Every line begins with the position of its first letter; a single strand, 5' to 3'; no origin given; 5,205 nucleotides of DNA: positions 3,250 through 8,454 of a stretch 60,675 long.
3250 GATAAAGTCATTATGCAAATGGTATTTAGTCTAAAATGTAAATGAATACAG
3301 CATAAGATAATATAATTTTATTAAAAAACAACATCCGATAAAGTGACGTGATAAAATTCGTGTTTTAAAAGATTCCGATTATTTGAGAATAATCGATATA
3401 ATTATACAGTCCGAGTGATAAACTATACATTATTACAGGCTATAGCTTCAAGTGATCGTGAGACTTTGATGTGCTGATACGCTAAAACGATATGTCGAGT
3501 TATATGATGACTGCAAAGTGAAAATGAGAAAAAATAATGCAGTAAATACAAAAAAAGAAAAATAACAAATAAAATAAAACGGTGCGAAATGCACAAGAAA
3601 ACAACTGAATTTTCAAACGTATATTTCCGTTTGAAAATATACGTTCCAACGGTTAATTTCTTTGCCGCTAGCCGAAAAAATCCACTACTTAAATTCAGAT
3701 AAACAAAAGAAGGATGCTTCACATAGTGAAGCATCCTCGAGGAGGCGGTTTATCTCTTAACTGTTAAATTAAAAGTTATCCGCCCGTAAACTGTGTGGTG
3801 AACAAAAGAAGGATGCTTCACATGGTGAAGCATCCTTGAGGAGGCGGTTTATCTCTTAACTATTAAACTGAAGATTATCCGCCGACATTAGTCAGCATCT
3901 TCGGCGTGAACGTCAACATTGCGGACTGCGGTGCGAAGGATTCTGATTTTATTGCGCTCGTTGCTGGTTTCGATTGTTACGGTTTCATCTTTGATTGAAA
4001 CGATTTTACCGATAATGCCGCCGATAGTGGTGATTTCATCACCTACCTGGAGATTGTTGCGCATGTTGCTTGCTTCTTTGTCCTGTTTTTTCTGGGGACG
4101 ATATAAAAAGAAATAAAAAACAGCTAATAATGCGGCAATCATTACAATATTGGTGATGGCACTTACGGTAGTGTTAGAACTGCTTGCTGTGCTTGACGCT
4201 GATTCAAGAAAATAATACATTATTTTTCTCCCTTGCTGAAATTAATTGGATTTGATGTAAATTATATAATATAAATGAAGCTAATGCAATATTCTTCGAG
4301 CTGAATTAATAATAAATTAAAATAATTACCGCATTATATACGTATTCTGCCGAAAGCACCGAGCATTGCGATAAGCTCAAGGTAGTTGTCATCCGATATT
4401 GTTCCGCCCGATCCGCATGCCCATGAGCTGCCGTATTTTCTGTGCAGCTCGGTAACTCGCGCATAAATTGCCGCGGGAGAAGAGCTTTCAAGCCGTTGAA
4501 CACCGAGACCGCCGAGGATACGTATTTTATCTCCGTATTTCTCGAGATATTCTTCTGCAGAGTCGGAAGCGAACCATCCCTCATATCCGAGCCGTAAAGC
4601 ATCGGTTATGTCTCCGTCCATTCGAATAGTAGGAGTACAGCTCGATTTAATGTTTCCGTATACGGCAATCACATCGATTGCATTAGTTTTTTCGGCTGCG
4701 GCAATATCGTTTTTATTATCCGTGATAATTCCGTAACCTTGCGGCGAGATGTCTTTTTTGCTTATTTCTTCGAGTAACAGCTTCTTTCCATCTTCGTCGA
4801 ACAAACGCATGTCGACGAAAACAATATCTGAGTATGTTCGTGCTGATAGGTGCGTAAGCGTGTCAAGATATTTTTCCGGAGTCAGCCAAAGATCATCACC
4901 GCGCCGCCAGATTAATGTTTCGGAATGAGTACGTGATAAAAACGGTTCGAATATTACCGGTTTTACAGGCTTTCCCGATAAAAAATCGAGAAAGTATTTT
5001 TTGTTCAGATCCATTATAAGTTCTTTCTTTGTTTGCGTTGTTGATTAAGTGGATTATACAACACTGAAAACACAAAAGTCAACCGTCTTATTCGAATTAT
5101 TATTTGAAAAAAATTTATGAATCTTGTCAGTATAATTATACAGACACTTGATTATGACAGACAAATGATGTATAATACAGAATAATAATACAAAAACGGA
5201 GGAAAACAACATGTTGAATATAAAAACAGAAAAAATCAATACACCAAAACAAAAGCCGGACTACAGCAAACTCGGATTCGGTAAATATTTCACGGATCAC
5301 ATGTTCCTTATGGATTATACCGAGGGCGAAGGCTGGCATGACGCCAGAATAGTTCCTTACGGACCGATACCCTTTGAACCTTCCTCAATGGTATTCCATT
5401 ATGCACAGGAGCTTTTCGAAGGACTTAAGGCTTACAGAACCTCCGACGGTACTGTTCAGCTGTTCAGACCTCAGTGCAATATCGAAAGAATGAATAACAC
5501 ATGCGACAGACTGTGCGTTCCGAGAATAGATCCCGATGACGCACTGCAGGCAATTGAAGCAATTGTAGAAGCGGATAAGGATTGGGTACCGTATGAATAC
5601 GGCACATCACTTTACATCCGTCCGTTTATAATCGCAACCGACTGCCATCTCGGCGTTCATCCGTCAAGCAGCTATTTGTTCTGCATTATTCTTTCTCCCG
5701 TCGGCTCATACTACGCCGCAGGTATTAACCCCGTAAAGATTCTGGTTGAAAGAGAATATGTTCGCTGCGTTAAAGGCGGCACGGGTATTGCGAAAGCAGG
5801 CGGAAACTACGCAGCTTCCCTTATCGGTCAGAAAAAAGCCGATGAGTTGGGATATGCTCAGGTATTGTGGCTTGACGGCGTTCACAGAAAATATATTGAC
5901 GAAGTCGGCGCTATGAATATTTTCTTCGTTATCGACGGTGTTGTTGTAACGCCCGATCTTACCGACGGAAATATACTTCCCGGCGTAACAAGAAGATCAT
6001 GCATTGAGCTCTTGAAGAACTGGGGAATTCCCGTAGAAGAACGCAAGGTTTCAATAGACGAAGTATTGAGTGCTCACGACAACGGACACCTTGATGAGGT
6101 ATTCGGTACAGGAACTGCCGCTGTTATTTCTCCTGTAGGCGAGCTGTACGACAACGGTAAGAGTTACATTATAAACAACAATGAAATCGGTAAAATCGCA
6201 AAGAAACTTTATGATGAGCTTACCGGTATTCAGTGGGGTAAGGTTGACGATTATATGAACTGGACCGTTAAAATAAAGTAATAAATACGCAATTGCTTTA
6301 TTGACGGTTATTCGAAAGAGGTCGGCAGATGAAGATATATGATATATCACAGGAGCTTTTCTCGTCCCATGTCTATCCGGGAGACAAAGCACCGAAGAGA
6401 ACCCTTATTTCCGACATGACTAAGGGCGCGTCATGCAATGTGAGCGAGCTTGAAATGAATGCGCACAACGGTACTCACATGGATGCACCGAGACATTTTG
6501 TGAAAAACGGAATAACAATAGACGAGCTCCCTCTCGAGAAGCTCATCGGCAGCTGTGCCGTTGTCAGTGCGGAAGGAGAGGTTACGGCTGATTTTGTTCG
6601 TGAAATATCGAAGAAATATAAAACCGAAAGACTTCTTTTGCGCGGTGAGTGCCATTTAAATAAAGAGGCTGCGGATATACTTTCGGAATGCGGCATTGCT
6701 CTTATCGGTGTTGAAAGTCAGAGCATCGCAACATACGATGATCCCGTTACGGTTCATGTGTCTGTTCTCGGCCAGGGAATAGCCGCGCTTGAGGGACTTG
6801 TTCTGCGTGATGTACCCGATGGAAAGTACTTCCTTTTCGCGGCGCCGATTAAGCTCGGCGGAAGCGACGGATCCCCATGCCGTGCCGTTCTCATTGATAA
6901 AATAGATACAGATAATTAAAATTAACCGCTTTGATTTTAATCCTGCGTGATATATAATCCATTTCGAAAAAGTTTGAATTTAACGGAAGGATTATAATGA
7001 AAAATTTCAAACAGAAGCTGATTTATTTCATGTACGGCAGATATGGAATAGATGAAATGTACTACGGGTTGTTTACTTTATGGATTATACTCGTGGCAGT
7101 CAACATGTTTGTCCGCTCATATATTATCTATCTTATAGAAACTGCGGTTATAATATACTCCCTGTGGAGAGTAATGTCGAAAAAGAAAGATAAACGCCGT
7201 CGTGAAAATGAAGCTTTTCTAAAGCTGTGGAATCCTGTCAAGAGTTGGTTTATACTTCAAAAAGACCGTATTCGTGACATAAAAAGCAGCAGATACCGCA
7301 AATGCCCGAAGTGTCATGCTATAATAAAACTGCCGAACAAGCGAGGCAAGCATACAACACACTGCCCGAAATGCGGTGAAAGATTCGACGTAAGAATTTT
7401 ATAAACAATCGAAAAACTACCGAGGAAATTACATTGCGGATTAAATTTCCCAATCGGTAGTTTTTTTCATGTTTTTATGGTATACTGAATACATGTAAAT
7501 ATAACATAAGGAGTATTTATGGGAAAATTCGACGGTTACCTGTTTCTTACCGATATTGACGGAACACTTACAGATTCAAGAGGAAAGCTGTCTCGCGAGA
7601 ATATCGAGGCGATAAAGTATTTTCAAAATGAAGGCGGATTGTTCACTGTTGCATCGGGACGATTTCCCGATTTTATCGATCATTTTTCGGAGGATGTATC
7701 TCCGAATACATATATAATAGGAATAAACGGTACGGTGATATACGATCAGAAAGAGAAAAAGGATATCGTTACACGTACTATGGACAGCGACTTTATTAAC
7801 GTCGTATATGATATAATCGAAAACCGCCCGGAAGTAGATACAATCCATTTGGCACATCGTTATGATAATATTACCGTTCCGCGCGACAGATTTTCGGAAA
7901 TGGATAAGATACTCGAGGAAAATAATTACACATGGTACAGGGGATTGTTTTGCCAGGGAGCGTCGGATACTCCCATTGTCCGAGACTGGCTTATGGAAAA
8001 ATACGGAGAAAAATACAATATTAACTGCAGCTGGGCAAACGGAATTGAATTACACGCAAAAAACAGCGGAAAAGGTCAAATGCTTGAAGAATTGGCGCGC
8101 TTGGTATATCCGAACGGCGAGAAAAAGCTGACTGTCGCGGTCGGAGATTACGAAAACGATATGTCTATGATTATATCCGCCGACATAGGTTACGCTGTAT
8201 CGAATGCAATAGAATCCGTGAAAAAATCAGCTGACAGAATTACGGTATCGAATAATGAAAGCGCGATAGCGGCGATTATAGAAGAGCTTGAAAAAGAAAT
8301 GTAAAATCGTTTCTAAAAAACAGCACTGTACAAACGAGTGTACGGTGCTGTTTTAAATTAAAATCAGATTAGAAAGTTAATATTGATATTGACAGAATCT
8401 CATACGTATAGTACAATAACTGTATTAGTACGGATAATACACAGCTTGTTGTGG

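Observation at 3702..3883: Tandem pair of 83-nt structured-RNA-plus-terminator units directly after yajC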

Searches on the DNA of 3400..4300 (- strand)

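Call 5: search_rna_families(source=window, start=3400, end=4300, threshold=evalue, max_evalue=10, show_alignments=3)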
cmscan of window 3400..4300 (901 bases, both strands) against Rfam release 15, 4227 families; matches with E-value up to 10: 11.
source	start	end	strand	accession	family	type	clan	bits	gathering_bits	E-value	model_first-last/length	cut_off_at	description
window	3641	3755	-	RF00422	SCARNA24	Gene; snRNA; snoRNA; scaRNA;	CL00018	22.4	70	0.68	1-130/130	no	Small Cajal body specific RNA 24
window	4073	4174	+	RF02756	ES239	Gene; sRNA;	-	18.3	62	1.1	1-123/123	no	ES239 sRNA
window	4218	4276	-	RF02980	freshwater-2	Cis-reg;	-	17.4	49.9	6.2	1-84/84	no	freshwater-2 RNA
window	3711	3836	-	RF03940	MIR9563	Gene; miRNA;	-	17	90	3.7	1-127/127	no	MIR9563 microRNA precursor family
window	3665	3736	+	RF01416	NrrF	Gene; antisense;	-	16.2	60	1.6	1-160/160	no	NrrF RNA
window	3711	3836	+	RF03940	MIR9563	Gene; miRNA;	-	16.2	90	6.1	1-127/127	no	MIR9563 microRNA precursor family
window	3985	4156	-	RF00623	P1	Gene;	-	15.9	100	1.4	1-180/180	no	Pseudomonas sRNA P1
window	3710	3837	+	RF04108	mir-2513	Gene; miRNA;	-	15.9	89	6.3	1-120/120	no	mir-2513 microRNA precursor family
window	3565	3634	+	RF01675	CrcZ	Gene; sRNA;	-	13.3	95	0.38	1-398/398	no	Pseudomonas sRNA CrcZ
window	3692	3833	+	RF02858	Arrc08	Gene; sRNA;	-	11.4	219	2.2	1-270/270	no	Actinobacillus sRNA 08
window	3587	3636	+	RF00023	tmRNA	Gene;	CL00001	5.8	47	6.4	89-140/374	no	transfer-messenger RNA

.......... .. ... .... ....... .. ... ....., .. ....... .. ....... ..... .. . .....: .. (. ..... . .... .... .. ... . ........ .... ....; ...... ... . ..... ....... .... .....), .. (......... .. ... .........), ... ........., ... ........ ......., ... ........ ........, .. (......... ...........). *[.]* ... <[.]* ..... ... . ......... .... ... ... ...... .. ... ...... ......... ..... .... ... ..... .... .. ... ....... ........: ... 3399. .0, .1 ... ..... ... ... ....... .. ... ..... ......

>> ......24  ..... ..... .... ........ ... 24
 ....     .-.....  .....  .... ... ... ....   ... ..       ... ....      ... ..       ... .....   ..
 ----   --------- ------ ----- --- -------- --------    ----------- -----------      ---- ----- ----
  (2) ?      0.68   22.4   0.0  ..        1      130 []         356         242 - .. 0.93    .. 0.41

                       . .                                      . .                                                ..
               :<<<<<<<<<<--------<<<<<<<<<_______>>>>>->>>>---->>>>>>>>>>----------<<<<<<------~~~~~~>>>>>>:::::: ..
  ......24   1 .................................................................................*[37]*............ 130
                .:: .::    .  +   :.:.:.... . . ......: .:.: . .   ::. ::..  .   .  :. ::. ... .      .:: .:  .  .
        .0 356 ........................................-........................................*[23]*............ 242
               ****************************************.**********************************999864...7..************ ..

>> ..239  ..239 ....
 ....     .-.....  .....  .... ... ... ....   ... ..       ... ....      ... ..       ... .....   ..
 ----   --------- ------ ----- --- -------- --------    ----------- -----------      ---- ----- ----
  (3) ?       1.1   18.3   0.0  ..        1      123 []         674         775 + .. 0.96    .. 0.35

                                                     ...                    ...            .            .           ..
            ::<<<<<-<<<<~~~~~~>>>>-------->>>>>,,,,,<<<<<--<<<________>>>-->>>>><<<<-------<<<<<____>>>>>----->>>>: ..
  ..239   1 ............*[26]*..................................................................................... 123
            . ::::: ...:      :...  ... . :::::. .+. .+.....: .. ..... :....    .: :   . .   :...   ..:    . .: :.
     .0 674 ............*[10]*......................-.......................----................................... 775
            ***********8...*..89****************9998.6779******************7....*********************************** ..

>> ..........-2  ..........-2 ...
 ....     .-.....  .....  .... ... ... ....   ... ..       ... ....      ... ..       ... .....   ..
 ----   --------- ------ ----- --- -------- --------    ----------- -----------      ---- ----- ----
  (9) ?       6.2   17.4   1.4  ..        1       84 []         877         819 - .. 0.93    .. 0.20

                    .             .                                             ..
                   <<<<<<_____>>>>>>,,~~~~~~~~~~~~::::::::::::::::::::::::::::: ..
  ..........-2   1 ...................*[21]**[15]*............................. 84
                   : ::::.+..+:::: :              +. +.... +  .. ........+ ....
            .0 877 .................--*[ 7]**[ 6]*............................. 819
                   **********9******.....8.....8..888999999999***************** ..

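Call 75: build_rna_model(alignment_id=A2, structure=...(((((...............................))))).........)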
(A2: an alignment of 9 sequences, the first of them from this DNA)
Model R1 built from alignment A2 (9 sequences, 53 columns); structure: as given.
model positions 52; base pairs 5; branch points 0; effective number of sequences 6.51; information 1.066 bits per position. Calibrated on 0.2 Mb of random sequence (short: E-values are rough).
structure used (alignment columns):
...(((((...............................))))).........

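Call 76: search_with_rna_model(model_id=R1, source=window, filters=off, max_evalue=10)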
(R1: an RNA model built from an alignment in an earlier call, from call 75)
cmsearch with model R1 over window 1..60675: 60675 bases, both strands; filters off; matches with E-value up to 10: 12.
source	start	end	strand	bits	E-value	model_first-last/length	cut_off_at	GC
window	3735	3786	-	76.3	8.6e-15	1-52/52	no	0.44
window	3834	3885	-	72.9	4.9e-14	1-52/52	no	0.42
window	53328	53379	+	58.3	7.5e-11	1-52/52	no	0.46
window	60624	60675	+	25.6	0.0011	1-52/52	no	0.48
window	51920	51963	-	11.1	1.5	1-52/52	no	0.36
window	36546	36569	+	10.1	2.6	7-39/52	no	0.33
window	3713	3742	+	8.6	5.5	1-52/52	no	0.5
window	45514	45529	+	8.4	6.1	1-52/52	no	0.56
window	4221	4245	-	8.3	6.4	14-38/52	no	0.28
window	26081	26101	+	8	7.3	1-52/52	no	0.48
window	26103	26162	-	8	7.3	1-52/52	no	0.42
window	18389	18409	+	7.4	10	1-52/52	no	0.57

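Call 77: search_with_rna_model(model_id=R1, sources=[L129, L130, L131, L132, L133, L134, L135, L136, L137, L138, L139, L140, L141, L142, L143, L144, L145, L146, L149, L150, L151, L152, L153, L154, L002, L003], max_evalue=1)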
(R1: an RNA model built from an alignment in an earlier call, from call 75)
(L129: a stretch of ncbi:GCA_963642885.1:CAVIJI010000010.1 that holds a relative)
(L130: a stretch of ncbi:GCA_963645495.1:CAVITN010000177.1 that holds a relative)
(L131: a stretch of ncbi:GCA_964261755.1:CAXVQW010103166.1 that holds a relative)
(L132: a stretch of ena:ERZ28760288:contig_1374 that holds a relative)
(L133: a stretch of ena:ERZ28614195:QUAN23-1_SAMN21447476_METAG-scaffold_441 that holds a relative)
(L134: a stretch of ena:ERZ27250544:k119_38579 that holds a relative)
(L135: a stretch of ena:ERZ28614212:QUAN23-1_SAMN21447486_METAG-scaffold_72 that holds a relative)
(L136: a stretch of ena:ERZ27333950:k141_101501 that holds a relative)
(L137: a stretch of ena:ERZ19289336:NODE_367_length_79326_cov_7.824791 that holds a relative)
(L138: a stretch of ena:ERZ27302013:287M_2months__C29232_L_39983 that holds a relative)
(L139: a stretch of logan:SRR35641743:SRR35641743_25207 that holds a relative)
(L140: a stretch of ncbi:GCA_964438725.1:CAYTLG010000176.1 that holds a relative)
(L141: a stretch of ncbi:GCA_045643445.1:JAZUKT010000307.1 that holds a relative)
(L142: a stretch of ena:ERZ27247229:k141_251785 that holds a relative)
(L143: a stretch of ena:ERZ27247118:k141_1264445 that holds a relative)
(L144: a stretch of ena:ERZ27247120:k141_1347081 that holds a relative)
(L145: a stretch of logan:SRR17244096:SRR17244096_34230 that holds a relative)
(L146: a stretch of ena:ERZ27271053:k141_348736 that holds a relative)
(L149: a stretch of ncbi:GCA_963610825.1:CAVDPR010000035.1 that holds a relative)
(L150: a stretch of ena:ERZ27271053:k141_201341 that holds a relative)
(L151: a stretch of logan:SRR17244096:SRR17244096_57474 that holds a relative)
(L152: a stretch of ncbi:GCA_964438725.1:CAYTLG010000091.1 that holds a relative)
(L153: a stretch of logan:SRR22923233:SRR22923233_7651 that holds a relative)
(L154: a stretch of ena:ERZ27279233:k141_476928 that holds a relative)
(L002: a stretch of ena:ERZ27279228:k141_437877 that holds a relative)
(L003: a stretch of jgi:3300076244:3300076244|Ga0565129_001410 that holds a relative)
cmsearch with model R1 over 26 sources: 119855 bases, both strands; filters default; matches with E-value up to 1: 12.
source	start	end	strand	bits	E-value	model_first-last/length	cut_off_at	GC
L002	3435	3486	+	76.3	1.7e-14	1-52/52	no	0.44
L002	3336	3387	+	72.9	9.7e-14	1-52/52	no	0.42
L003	3336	3387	+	70.8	2.8e-13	1-52/52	no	0.4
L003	3431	3482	+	70.1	3.9e-13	1-52/52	no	0.38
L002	3530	3581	+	65.3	4.4e-12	1-52/52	no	0.48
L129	2836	2886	+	59.8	6.9e-11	1-52/52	no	0.49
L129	2932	2982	+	59.8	6.9e-11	1-52/52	no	0.49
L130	372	422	+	59.8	6.9e-11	1-52/52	no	0.49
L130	468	518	+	59.8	6.9e-11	1-52/52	no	0.49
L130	564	614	+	59.8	6.9e-11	1-52/52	no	0.49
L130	660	710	+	59.8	6.9e-11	1-52/52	no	0.49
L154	2713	2764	+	58.3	1.5e-10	1-52/52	no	0.46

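Call 84: build_rna_model(alignment_id=A3, structure=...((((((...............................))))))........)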
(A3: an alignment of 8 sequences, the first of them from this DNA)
Model R2 built from alignment A3 (8 sequences, 54 columns); structure: as given.
model positions 53; base pairs 6; branch points 0; effective number of sequences 8; information 1.026 bits per position. Calibrated on 0.2 Mb of random sequence (short: E-values are rough).
structure used (alignment columns):
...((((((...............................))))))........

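Call 85: search_with_rna_model(model_id=R2, source=window, filters=off, max_evalue=10, show_alignments=8)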
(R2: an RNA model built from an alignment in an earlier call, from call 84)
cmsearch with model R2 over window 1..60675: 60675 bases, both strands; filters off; matches with E-value up to 10: 10.
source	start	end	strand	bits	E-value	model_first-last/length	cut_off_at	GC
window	3834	3886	-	74.9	6.5e-15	1-53/53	no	0.43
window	3735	3787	-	68.2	2.1e-13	1-53/53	no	0.43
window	53327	53379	+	60.4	1.2e-11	1-53/53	no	0.47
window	60623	60675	+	58.7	3e-11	1-53/53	no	0.49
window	15014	15057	+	13.4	0.52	1-53/53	no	0.61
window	3712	3742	+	13.3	0.56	1-53/53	no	0.52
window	4221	4245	-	10.1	2.9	15-39/53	no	0.28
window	26080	26101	+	9.5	4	1-53/53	no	0.5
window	36546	36569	+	9.1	5.1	8-40/53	no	0.33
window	45514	45529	+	8.9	5.6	1-53/53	no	0.56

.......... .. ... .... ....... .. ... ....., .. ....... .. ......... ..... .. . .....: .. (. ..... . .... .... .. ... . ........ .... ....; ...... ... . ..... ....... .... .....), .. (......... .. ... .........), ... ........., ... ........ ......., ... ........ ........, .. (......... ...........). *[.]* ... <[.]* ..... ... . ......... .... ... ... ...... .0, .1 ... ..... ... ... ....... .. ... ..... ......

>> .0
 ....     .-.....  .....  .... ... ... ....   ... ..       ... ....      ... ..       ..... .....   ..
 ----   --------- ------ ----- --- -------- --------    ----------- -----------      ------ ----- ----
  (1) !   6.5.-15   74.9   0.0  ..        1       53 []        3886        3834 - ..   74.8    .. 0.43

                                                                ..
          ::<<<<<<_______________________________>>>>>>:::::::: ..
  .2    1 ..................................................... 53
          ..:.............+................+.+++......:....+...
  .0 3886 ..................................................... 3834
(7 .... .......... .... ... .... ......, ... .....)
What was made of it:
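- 3843..3883 (-): Unit 1 clamp hairpin: GGCGG, a 31-nt AU-rich interior, CCGCC. Covariance-model hit of 74.9 bits (call 85).
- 3744..3784 (-): Unit 2 clamp hairpin: GGCGG, 31-nt interior, CCGCC. Covariance-model hit of 68.2 bits (call 85).
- Covariance-model scores are 59-75 bits for the four copies; the next best hit is 13 bits (call 85).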

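Call 90: search_dna_similar(query=window:3685-3890:-, collection=plasmids, mode=distant, max_evalue=0.01, max_rows=10)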
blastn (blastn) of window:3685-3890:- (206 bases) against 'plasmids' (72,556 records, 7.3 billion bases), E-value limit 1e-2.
No match.

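Call 91: search_dna_similar(query=window:3685-3890:-, collection=phages, mode=distant, max_evalue=0.01, max_rows=10)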
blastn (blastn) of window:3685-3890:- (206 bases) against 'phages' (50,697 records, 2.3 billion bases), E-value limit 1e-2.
No match.

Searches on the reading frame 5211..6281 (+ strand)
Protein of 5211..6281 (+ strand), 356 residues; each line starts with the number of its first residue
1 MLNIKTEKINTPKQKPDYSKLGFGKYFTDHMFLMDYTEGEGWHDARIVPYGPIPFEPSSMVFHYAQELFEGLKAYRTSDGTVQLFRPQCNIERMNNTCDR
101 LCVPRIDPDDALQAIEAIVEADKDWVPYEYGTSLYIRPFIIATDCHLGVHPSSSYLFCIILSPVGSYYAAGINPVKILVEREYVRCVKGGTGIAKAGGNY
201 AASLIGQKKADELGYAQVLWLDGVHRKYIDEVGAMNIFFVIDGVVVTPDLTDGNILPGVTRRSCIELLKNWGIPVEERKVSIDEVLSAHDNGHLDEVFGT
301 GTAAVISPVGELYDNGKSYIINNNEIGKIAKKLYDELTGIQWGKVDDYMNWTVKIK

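Call 8: search_protein_families(library=pfam, proteins=[window:5211-6281:+])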
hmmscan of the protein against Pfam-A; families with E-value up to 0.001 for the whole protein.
window:5211-6281:+ (356 aa): 1 family
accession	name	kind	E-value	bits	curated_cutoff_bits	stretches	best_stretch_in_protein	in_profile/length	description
PF01063.24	Aminotran_4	-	5.6e-29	102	28.5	1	68-311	2-222/223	Amino-transferase class IV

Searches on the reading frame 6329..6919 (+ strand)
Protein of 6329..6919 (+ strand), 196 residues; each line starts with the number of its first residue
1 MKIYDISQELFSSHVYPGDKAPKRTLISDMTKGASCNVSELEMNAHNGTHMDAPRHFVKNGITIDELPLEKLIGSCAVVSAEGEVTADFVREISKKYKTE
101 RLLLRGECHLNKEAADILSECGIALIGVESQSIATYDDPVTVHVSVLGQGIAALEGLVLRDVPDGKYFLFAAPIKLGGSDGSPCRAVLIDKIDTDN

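Call 8: search_protein_families(library=pfam, proteins=[window:6329-6919:+])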
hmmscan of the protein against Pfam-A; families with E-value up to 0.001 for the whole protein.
window:6329-6919:+ (196 aa): 1 family
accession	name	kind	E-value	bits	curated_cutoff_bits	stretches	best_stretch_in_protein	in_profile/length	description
PF04199.19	Cyclase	-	6.3e-17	62.6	23.1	1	4-133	1-140/142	Putative cyclase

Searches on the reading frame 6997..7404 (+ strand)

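Call 8: search_protein_families(library=pfam, proteins=[window:6997-7404:+])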
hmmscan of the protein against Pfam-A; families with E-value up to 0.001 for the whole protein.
window:6997-7404:+ (135 aa): 1 family
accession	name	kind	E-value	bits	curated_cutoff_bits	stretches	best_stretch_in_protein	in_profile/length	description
PF01485.27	IBR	-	7.2e-05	23.2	24.3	1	96-130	13-51/65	IBR domain, a half RING-finger domain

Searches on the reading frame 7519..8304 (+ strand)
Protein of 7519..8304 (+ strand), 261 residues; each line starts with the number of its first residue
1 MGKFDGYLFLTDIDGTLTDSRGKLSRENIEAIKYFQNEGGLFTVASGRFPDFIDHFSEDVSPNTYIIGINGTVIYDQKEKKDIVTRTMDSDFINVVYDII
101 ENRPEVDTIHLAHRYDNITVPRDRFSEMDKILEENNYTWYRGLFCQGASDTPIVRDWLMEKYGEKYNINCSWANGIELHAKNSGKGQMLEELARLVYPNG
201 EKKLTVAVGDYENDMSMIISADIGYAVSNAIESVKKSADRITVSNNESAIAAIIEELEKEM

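Call 8: search_protein_families(library=pfam, proteins=[window:7519-8304:+])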
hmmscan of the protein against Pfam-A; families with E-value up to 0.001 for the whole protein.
window:7519-8304:+ (261 aa): 3 families
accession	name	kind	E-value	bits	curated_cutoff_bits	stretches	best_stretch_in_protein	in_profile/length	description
PF08282.18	Hydrolase_3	-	4.9e-42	144.9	20.9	1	10-254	2-255/255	haloacid dehalogenase-like hydrolase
PF05116.19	S6PP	-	2.4e-07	31.1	20.3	0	164-256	145-241/247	Sucrose-6F-phosphate phosphohydrolase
PF00702.32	Hydrolase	-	3.8e-05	24.6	26.4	1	9-222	4-191/191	haloacid dehalogenase-like hydrolase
